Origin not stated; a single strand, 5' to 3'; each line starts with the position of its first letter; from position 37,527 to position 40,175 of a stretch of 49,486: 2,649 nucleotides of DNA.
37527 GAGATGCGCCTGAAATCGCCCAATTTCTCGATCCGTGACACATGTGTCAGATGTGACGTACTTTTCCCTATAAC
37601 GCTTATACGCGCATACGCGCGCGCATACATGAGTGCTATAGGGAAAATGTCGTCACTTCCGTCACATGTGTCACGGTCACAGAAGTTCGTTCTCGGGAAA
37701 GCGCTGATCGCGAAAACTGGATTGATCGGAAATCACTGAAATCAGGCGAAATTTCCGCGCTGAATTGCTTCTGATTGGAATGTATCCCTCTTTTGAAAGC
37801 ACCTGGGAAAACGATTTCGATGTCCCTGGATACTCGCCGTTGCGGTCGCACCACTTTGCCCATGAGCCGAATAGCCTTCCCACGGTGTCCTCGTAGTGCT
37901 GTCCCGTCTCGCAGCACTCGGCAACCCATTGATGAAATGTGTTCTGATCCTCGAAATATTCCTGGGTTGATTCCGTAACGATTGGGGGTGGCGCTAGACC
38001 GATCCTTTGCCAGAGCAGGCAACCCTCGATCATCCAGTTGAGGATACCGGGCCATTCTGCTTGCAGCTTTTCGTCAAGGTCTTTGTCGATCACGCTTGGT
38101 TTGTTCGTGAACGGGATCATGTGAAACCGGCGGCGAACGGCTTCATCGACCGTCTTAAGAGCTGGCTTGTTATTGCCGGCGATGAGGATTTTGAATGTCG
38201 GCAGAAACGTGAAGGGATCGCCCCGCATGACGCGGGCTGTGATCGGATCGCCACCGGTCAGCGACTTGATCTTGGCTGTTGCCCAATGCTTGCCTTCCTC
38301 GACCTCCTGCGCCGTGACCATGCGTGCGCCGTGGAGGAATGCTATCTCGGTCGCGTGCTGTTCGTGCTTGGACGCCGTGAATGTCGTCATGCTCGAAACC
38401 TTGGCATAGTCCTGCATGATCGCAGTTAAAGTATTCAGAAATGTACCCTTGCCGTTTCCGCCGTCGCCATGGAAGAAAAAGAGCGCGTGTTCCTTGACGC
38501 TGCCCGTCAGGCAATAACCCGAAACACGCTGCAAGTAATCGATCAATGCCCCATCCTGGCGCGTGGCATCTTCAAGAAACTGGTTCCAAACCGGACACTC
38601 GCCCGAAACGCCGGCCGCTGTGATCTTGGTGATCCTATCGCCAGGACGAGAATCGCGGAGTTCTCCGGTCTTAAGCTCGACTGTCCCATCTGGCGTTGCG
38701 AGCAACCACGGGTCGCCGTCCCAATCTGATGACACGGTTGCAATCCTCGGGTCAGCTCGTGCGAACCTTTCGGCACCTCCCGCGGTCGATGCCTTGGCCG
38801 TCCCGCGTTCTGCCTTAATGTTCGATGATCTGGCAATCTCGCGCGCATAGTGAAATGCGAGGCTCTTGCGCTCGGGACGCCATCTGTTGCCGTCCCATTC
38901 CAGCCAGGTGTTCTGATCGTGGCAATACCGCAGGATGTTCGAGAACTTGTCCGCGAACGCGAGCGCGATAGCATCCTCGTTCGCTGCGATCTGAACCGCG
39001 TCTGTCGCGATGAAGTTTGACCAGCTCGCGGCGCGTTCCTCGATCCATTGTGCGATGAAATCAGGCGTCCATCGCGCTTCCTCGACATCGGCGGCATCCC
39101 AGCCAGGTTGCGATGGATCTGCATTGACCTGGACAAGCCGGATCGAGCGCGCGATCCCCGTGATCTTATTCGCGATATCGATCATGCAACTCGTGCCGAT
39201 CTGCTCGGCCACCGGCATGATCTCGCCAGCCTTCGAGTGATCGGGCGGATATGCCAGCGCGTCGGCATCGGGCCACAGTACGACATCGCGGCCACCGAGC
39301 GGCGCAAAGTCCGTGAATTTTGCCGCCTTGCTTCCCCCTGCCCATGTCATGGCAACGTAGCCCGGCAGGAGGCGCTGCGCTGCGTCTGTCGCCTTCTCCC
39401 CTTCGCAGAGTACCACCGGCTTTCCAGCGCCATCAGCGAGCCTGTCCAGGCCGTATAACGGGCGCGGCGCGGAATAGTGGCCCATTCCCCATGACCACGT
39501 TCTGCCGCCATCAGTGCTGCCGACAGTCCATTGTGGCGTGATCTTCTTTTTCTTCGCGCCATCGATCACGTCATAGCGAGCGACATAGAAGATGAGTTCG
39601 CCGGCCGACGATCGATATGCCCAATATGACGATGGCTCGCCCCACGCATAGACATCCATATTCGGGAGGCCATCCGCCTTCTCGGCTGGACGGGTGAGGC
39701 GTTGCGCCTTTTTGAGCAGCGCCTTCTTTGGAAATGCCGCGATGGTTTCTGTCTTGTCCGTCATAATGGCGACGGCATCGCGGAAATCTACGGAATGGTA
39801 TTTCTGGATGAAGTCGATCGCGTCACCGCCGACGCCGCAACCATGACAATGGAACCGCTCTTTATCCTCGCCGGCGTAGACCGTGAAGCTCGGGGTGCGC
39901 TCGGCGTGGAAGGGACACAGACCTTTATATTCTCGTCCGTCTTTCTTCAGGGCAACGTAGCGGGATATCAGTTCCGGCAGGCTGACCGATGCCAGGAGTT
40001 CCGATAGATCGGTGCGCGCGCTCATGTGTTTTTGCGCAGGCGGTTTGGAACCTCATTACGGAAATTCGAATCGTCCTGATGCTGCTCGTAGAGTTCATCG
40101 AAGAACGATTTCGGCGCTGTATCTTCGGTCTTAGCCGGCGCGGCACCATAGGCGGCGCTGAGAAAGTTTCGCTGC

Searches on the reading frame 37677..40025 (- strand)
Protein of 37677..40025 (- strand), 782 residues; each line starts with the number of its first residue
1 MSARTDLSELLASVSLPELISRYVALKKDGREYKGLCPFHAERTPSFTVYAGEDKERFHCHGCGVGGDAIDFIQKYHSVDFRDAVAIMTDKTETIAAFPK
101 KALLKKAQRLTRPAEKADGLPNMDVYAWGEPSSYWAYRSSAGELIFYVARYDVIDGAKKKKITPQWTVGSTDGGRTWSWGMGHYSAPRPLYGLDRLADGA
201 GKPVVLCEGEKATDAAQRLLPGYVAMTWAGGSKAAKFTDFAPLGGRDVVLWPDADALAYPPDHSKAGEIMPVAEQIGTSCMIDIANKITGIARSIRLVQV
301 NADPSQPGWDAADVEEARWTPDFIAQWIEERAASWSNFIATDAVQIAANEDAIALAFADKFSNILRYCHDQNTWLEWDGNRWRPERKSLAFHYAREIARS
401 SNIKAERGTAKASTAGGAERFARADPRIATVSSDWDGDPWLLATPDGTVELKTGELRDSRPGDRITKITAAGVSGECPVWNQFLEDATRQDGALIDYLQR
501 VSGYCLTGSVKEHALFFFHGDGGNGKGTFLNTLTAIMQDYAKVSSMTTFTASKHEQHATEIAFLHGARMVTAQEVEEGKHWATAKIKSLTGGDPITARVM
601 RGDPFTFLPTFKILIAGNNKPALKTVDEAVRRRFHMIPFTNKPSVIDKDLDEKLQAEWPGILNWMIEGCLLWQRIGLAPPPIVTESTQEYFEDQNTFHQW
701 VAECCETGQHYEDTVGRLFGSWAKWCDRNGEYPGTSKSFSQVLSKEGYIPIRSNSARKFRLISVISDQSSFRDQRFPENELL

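Call 72: search_protein_families(library=pfam, proteins=[window:37677-40025:-], max_evalue=0.001)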
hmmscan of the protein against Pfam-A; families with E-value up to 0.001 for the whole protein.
window:37677-40025:- (782 aa): 4 families
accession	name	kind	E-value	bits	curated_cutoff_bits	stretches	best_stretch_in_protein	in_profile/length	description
PF01807.25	Zn_ribbon_DnaG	-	2.1e-28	98.4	24.9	1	6-93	5-90/98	CHC2 zinc finger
PF08706.16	D5_N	-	2e-25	90.2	22.4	1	354-488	1-144/145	D5 N terminal like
PF19263.5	DUF5906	-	1.5e-13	51.8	27.6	1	518-632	1-113/114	Family of unknown function (DUF5906)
PF19898.4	DUF6371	-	1.2e-05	25.6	27.7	1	149-253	52-149/150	Domain of unknown function (DUF6371)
